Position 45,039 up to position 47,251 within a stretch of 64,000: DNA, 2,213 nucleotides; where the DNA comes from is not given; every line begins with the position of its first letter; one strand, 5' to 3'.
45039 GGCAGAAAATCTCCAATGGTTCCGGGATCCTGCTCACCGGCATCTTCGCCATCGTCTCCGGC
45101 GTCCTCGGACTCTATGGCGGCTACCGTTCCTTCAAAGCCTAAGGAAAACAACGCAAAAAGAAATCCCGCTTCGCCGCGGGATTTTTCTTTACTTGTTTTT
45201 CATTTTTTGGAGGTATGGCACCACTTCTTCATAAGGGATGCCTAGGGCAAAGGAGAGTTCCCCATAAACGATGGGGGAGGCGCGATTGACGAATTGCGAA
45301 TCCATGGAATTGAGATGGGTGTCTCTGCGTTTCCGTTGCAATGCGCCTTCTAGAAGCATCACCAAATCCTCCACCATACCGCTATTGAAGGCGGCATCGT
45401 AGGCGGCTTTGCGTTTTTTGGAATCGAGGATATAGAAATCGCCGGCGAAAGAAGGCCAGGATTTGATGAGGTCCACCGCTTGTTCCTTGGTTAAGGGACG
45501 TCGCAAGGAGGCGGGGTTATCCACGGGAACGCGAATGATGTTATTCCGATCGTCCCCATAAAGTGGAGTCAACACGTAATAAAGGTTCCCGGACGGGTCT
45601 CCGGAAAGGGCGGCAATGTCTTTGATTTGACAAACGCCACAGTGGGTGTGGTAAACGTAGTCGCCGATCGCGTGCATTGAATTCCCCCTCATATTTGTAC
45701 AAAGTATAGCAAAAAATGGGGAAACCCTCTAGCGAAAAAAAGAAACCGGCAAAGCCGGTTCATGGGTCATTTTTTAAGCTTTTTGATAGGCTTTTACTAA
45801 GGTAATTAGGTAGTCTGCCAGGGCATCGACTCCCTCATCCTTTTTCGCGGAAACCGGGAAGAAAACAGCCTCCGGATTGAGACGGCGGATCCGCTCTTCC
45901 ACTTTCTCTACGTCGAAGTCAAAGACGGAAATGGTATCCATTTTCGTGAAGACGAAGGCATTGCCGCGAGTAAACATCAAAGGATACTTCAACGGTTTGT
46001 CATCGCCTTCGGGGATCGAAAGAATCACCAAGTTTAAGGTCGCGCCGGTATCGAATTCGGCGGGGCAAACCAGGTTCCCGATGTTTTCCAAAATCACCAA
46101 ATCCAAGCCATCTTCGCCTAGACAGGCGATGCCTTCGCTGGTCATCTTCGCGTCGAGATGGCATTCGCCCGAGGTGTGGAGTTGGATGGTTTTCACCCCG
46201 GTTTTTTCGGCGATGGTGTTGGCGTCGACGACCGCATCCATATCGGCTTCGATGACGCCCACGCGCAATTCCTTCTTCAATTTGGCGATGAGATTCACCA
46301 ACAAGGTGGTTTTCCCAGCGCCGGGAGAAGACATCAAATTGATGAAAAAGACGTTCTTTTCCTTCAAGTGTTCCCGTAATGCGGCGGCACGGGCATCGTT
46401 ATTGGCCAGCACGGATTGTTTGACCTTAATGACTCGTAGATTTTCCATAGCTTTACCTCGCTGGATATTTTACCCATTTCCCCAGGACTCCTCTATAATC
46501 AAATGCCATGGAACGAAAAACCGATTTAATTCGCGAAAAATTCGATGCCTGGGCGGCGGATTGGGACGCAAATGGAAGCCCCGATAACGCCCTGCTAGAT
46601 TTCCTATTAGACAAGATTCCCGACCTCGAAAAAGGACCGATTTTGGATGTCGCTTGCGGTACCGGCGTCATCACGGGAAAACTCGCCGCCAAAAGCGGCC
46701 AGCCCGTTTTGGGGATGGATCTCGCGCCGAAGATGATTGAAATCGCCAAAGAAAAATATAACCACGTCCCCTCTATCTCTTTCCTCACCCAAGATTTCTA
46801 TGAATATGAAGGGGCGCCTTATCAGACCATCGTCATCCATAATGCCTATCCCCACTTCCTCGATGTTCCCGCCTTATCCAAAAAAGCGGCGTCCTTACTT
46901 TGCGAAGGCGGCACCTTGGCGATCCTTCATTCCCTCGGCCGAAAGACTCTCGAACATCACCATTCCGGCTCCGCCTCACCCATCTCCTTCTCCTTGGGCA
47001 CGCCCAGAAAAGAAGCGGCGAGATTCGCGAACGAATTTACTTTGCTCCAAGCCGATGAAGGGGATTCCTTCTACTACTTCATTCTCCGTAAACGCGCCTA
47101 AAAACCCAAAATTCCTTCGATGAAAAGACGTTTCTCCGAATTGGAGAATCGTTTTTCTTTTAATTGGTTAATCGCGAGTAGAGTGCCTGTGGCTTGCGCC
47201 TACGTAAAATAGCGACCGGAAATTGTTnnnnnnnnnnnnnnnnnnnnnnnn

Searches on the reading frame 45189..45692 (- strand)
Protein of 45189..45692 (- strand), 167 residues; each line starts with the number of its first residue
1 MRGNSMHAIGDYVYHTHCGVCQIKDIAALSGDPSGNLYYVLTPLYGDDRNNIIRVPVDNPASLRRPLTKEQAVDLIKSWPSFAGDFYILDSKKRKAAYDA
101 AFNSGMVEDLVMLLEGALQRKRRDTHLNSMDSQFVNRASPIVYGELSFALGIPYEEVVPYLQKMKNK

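Call 82: search_protein_families(library=pfam, proteins=[window:45189-45692:-], max_evalue=1e-8)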
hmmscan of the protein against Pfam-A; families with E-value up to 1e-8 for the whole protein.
window:45189-45692:- (167 aa): 1 family
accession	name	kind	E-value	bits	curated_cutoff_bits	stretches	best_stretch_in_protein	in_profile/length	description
PF02559.22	CarD_TRCF_RID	-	6.5e-09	36.2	23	0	9-65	3-55/57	CarD-like/TRCF RID domain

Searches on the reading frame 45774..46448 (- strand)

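Call 82: search_protein_families(library=pfam, proteins=[window:45774-46448:-], max_evalue=1e-8)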
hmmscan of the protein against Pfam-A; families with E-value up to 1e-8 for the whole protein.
window:45774-46448:- (224 aa): 1 family
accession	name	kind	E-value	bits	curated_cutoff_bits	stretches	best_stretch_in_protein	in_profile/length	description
PF02492.25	cobW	-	3.8e-18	66.1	20.7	1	37-197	4-179/180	CobW/HypB/UreG, nucleotide-binding domain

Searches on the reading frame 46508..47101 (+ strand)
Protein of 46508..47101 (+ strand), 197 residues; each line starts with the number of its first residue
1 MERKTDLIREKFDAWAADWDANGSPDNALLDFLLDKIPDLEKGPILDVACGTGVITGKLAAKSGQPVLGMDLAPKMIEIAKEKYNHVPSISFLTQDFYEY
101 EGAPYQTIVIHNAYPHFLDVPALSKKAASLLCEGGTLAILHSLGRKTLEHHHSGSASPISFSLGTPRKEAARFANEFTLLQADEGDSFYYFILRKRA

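Call 82: search_protein_families(library=pfam, proteins=[window:46508-47101:+], max_evalue=1e-8)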
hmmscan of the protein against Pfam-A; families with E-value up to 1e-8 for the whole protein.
window:46508-47101:+ (197 aa): 4 families
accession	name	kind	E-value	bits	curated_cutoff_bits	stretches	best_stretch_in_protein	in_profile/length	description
PF13649.12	Methyltransf_25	-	4.7e-14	53.3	27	1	45-135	1-97/97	Methyltransferase domain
PF08241.18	Methyltransf_11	-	1.1e-11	45.6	21.2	1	46-139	1-95/95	Methyltransferase domain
PF08242.18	Methyltransf_12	-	1.7e-10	41.9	30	1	46-137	1-98/98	Methyltransferase domain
PF13847.12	Methyltransf_31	-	5.1e-09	36.4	27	1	44-142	6-112/145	Methyltransferase domain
